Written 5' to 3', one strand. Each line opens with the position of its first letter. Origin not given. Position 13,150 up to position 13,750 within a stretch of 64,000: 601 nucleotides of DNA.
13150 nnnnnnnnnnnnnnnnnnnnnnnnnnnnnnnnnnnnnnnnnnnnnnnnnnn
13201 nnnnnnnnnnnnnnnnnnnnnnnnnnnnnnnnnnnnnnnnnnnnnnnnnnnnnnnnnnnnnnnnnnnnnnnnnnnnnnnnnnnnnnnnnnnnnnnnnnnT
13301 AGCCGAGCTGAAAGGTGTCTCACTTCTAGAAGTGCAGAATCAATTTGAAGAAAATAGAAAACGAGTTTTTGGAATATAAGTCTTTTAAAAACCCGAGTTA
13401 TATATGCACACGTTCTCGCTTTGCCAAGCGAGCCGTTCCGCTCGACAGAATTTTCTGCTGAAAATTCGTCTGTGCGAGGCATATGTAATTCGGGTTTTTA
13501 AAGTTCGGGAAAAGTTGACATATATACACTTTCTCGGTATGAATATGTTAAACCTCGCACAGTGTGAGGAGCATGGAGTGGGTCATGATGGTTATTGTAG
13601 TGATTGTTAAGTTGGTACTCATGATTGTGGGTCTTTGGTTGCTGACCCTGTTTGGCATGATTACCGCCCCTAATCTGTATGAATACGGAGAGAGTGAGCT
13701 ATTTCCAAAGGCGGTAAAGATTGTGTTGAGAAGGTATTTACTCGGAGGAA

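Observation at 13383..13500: Family B: conserved ~79-nt core nested in non-conserved but compensatory closing stems (copy 1)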

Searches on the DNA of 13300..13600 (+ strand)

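Call 6: search_rna_families(source=window, start=13300, end=13600, threshold=evalue, max_evalue=10, show_alignments=3)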
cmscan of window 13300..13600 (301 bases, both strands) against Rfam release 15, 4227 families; matches with E-value up to 10: 3.
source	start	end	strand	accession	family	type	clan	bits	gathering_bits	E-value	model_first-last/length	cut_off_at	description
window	13352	13403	-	RF00842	MIR403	Gene; miRNA;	-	20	70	0.097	1-115/115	no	MIR403 microRNA precursor family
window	13323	13364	+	RF01871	MALAT1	Gene; lncRNA;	-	18.1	70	4.5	54-95/95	no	Metastasis associated lung adenocarcinoma transcript 1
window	13416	13448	-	RF01863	TB10Cs2H2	Gene; snRNA; snoRNA; HACA-box;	-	16.8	50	0.66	19-51/67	no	Trypanosomatid snoRNA TB10Cs2H2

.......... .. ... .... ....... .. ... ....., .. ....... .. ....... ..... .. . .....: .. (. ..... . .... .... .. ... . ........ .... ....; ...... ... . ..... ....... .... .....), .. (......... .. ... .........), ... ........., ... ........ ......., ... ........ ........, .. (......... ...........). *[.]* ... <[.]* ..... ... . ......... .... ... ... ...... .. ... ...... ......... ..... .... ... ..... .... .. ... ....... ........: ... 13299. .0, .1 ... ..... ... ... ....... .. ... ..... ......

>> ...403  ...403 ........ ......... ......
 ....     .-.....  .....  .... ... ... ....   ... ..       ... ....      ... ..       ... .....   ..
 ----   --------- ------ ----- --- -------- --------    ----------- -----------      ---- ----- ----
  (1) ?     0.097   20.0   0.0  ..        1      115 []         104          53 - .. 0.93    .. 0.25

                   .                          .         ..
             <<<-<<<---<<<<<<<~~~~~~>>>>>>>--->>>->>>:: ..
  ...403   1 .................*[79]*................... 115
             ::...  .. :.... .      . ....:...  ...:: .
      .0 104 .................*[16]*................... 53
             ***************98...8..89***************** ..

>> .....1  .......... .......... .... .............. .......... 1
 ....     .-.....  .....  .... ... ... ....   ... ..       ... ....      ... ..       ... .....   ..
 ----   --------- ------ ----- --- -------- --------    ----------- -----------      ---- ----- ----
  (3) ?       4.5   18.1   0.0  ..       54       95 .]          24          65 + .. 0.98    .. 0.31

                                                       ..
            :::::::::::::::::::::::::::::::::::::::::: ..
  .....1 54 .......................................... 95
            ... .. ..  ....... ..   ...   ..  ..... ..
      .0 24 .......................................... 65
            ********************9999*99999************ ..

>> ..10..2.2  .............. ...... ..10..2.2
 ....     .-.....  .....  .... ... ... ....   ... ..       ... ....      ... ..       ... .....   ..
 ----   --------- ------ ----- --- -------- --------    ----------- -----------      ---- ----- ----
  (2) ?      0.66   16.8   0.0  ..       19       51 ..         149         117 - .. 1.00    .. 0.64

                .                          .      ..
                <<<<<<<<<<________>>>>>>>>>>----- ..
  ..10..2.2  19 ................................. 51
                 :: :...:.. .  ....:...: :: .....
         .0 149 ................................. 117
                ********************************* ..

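Call 39: build_rna_model(alignment_id=A2, structure=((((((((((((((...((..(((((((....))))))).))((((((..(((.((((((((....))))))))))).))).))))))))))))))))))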
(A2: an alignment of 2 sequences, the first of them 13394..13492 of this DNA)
Model R1 built from alignment A2 (2 sequences, 99 columns); structure: as given.
model positions 99; base pairs 40; branch points 1; effective number of sequences 0.57; information 0.591 bits per position. Calibrated on 0.2 Mb of random sequence (short: E-values are rough).
structure used (alignment columns):
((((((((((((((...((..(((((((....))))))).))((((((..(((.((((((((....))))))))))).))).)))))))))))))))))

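Call 40: search_with_rna_model(model_id=R1, source=window, filters=off, max_evalue=10)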
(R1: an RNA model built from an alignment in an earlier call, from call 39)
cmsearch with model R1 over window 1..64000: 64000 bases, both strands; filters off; matches with E-value up to 10: 42.
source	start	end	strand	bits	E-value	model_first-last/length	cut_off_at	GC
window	13394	13492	+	110.9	8e-22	1-99/99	no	0.47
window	45373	45470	+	110.5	9.4e-22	1-99/99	no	0.47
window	45373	45470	-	20.2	0.038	1-99/99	no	0.47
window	24301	24333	+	18.7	0.081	1-99/99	no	0.33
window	24301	24333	-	18.6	0.085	1-99/99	no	0.33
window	29487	29524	+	17.9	0.12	1-99/99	no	0.37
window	29487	29524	-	17.9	0.12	1-99/99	no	0.37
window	60314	60351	+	17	0.19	1-99/99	no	0.32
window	60314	60351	-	17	0.19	1-99/99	no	0.32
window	33901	33982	-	16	0.32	1-99/99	no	0.4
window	21662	21691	-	16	0.32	1-99/99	no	0.5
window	37667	37710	-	15.6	0.38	1-99/99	no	0.59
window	21662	21691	+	15.5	0.39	1-99/99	no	0.5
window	51834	51865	+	14.8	0.58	1-99/99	no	0.38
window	51834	51865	-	14.8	0.58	1-99/99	no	0.38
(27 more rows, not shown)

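Call 41: search_with_rna_model(model_id=R1, sources=[L002, L003, L004, L005, L006, L007, L008, L009, L010], filters=off, max_evalue=10)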
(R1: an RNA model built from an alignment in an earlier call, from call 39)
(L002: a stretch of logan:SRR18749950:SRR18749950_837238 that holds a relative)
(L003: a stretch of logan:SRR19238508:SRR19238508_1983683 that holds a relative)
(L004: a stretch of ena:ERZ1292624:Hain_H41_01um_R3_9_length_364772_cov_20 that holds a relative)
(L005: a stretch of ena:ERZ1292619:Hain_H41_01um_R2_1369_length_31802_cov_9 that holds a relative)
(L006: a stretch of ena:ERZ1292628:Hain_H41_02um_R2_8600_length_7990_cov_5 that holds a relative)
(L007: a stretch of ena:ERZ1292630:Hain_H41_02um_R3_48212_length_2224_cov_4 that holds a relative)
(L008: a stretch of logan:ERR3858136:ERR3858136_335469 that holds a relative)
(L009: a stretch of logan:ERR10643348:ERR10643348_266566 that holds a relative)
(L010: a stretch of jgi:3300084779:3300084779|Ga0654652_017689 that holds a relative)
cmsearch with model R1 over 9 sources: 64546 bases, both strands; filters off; matches with E-value up to 10: 56.
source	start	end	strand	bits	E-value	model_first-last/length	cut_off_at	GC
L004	9788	9848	+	20.6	0.032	1-99/99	no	0.75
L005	6550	6610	+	20.6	0.032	1-99/99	no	0.75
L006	6489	6549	+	20.6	0.032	1-99/99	no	0.75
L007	580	640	+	20.6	0.032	1-99/99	no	0.75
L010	4844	4887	-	14.6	0.66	1-99/99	no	0.34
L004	11629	11658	-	14.5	0.68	1-99/99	no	0.27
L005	8391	8420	-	14.5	0.68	1-99/99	no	0.27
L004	9790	9846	-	14.5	0.69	1-99/99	no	0.74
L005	6552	6608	-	14.5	0.69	1-99/99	no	0.74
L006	6491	6547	-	14.5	0.69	1-99/99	no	0.74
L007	582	638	-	14.5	0.69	1-99/99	no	0.74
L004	14663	14694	+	13.7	0.99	1-99/99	no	0.44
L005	11425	11456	+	13.7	0.99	1-99/99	no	0.44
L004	11629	11658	+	13.4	1.1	1-99/99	no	0.27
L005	8391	8420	+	13.4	1.1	1-99/99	no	0.27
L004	14663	14694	-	13.3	1.2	1-99/99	no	0.44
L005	11425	11456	-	13.3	1.2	1-99/99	no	0.44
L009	2399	2429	+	13.1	1.4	1-99/99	no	0.55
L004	16695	16780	+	13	1.4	1-99/99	no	0.48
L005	13457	13542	+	13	1.4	1-99/99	no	0.48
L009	2530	2584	+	12.2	2.1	1-99/99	no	0.47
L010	4843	4888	+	12.1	2.2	1-99/99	no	0.37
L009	2531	2583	-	12.1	2.2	1-99/99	no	0.49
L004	9924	9966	+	11.8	2.6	1-99/99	no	0.37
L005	6686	6728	+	11.8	2.6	1-99/99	no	0.37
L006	6625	6667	+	11.8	2.6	1-99/99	no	0.37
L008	118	160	+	11.8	2.6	1-99/99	no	0.37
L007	716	758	+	11.8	2.6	1-99/99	no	0.37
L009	2399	2429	-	11.6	2.9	1-99/99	no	0.55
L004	16695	16780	-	11.5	3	1-99/99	no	0.48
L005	13457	13542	-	11.5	3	1-99/99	no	0.48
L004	9924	9966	-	11.2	3.5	1-99/99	no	0.37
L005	6686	6728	-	11.2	3.5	1-99/99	no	0.37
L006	6625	6667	-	11.2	3.5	1-99/99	no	0.37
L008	118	160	-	11.2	3.5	1-99/99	no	0.37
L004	11459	11489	-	11.1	3.6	1-99/99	no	0.61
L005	8221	8251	-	11.1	3.6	1-99/99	no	0.61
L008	1653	1683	-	11.1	3.6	1-99/99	no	0.61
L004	11460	11488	+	10.8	4.3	1-99/99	no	0.66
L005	8222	8250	+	10.8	4.3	1-99/99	no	0.66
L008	1654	1682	+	10.8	4.3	1-99/99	no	0.66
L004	3779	3819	-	10.4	5.3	1-99/99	no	0.46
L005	485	525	-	10.4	5.3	1-99/99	no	0.46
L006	480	520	-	10.4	5.3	1-99/99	no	0.46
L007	716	758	-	10.2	5.8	1-99/99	no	0.37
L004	6745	6773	+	10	6.4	1-99/99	no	0.69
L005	3451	3479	+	10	6.4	1-99/99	no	0.69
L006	3446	3474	+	10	6.4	1-99/99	no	0.69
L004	6745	6773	-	10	6.5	1-99/99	no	0.69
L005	3451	3479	-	10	6.5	1-99/99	no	0.69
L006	3446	3474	-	10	6.5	1-99/99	no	0.69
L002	2389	2422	-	9.5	8.1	47-80/99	no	0.41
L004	3783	3815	+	9.4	8.6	1-99/99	no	0.55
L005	489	521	+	9.4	8.6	1-99/99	no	0.55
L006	484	516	+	9.4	8.6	1-99/99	no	0.55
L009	3355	3388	-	9.2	9.7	1-99/99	no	0.56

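Call 49: search_with_rna_model(model_id=R1, sources=[L011, L012, L013, L014, L015], filters=off, max_evalue=0.01)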
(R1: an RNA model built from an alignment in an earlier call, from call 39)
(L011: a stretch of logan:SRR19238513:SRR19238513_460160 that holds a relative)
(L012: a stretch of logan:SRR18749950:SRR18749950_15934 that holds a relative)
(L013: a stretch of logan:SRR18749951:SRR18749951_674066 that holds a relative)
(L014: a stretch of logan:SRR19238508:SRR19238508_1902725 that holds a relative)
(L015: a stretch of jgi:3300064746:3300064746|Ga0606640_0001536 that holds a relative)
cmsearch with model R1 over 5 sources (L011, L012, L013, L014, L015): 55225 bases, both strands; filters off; matches with E-value up to 0.01: 4.
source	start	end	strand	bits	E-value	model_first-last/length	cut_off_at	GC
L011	8513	8610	+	102.9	3.8e-20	1-99/99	no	0.51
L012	8911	9008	+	102.9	3.8e-20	1-99/99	no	0.51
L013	2611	2708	+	102.9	3.8e-20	1-99/99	no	0.51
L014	1456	1553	+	102.9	3.8e-20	1-99/99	no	0.51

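Call 53: search_with_rna_model(model_id=R1, sources=[L016, L017, L018, L019, L020, L021], max_evalue=1)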
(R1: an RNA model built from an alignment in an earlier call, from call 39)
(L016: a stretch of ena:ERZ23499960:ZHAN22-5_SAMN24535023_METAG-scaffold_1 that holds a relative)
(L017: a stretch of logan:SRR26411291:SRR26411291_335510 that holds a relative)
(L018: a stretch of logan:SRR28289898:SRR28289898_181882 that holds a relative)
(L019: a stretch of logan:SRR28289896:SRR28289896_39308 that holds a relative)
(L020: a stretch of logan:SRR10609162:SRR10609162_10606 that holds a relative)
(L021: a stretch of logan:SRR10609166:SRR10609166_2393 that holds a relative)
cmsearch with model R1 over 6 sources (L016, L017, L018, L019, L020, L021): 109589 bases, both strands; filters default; matches with E-value up to 1: 0.
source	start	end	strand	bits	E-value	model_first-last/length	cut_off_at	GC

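Call 58: search_with_rna_model(model_id=R1, sources=[L022, L023, L024, L025, L026, L027, L028, L029, L030, L031, L032, L033, L034, L035, L036, L037], filters=off, max_evalue=0.1, show_alignments=4)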
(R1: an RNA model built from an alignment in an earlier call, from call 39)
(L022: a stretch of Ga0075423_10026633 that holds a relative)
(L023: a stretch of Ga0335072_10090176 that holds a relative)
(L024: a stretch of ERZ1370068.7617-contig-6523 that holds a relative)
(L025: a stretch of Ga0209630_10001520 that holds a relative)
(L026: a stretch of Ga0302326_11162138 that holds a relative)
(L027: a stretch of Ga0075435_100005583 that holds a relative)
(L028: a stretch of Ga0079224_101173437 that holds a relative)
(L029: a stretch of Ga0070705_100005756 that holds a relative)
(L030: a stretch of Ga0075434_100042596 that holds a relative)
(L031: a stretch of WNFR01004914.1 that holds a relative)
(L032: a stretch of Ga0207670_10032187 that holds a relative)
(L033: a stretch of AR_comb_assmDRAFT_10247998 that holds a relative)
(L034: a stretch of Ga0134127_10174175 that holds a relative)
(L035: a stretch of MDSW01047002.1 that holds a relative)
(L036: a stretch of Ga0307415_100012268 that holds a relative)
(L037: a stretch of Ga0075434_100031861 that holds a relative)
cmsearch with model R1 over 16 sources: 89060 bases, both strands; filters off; matches with E-value up to 0.1: 5.
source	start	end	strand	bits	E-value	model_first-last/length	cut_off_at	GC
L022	2407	2509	+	19.4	0.079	1-99/99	no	0.7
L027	5430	5532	+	19.4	0.079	1-99/99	no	0.7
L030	93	178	-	19.3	0.084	1-99/99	no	0.62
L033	2418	2503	-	19.3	0.084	1-99/99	no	0.62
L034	1279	1364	-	19.3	0.084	1-99/99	no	0.62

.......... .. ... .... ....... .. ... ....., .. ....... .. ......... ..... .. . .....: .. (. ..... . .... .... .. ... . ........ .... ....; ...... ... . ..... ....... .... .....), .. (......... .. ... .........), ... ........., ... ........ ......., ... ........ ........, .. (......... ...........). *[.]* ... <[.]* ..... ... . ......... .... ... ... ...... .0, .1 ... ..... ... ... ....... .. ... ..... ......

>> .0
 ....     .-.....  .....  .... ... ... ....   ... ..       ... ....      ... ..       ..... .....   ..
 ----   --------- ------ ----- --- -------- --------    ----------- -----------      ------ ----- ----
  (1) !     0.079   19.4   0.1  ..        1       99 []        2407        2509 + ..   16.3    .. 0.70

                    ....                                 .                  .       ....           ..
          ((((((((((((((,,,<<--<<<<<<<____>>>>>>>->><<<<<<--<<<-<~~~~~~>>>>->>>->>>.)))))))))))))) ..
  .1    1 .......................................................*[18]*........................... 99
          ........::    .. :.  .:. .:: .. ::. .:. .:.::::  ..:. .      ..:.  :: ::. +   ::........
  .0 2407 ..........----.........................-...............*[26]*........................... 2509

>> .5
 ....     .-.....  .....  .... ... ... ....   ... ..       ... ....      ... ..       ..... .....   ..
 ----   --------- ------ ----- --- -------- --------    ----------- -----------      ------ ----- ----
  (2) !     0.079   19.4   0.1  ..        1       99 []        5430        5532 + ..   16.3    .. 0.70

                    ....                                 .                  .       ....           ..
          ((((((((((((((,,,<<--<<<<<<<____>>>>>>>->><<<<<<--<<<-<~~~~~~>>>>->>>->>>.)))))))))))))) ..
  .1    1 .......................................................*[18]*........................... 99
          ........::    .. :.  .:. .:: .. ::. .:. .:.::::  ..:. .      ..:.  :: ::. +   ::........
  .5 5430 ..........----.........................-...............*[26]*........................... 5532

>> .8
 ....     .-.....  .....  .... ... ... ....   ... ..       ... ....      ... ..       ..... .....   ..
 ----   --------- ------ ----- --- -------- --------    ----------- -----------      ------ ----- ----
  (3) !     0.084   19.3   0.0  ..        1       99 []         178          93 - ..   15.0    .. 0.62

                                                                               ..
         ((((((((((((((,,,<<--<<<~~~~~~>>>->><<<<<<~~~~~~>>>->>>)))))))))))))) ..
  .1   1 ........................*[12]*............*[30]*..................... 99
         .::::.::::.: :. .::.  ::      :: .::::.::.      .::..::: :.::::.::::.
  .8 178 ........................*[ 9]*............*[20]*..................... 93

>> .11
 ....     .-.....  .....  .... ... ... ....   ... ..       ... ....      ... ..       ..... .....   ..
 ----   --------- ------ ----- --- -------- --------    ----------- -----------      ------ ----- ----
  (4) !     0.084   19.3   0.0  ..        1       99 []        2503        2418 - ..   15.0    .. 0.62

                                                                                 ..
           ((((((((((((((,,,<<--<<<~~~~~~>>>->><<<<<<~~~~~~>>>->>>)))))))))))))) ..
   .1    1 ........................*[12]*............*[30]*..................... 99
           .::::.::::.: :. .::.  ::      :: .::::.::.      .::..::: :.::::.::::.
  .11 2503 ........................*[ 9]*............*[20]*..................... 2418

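Call 69: search_with_rna_model(model_id=R1, sources=[window, L011], max_evalue=0.00001, make_alignment=true, show_alignments=3)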
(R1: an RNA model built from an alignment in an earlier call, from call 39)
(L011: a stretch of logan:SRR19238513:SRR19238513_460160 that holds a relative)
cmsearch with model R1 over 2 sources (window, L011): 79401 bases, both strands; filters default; matches with E-value up to 0.00001: 3.
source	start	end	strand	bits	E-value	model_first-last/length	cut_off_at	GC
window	13394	13492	+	110.9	9.9e-22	1-99/99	no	0.47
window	45373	45470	+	110.5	1.2e-21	1-99/99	no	0.47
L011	8513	8610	+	102.9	5.4e-20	1-99/99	no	0.51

Alignment A4: 3 matches aligned to the model, 99 columns, each read 5' to 3' on its own strand. Consensus structure (alignment columns), stored with it:
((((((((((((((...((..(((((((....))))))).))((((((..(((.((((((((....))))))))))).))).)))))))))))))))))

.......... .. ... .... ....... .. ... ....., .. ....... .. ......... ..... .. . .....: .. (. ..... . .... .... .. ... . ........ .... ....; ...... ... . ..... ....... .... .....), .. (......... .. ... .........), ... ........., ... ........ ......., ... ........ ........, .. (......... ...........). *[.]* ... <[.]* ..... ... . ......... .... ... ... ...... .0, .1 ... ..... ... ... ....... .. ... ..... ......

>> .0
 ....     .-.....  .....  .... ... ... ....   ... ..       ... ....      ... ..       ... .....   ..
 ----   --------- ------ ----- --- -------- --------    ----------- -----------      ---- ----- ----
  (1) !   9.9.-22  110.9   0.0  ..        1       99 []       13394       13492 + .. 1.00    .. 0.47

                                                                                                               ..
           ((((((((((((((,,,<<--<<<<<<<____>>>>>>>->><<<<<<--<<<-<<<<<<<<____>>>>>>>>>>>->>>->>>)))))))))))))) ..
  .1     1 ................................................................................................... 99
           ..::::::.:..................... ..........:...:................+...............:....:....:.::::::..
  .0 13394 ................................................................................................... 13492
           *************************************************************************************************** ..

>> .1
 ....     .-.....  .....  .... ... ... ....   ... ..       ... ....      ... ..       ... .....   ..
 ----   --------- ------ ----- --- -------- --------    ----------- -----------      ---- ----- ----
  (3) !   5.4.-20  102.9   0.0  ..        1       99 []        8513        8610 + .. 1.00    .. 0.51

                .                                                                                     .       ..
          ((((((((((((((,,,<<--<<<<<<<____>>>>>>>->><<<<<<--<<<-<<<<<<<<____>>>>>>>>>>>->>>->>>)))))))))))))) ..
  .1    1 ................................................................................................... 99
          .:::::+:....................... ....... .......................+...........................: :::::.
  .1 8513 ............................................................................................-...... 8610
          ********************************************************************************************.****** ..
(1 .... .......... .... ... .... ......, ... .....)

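Call 71: search_dna_similar(query=window:13383-13503:+, collection=phages, mode=distant, max_evalue=1)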
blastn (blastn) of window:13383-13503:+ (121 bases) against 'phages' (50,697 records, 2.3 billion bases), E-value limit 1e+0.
No match.

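Call 72: search_dna_similar(query=window:13383-13503:+, collection=plasmids, mode=distant, max_evalue=1)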
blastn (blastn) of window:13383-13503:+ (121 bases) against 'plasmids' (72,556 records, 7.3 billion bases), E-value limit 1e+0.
Records with a match: 4; places in all: 4; records where one place covers at least 80% of the query: 0.
Best place of each record, by identity: 90-95% 3; 80-90% 1.
By first word of the organism name: Martelella 3; Ruegeria 1.
By predicted mobility (MOB-suite, as given by PLSDB): non-mobilizable 4.
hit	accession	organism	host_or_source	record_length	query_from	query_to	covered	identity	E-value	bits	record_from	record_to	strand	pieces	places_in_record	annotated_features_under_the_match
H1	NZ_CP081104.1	Ruegeria conchae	-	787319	86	119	28%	88.2%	3e-2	45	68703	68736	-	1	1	hypothetical protein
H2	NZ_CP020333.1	Martelella mediterranea DSM 17316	-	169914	36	62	22%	92.6%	3e-1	41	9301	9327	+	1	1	DUF3883 domain-containing protein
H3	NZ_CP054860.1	Martelella sp. NC18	single cell,mine sediment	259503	36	62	22%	92.6%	3e-1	41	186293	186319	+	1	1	DUF3883 domain-containing protein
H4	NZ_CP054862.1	Martelella sp. NC20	single cell,Soudan mine sediment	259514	36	62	22%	92.6%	3e-1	41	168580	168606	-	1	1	DUF3883 domain-containing protein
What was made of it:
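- Tried and rejected: Phage and plasmid BLAST gave nothing meaningful (calls 71, 72).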
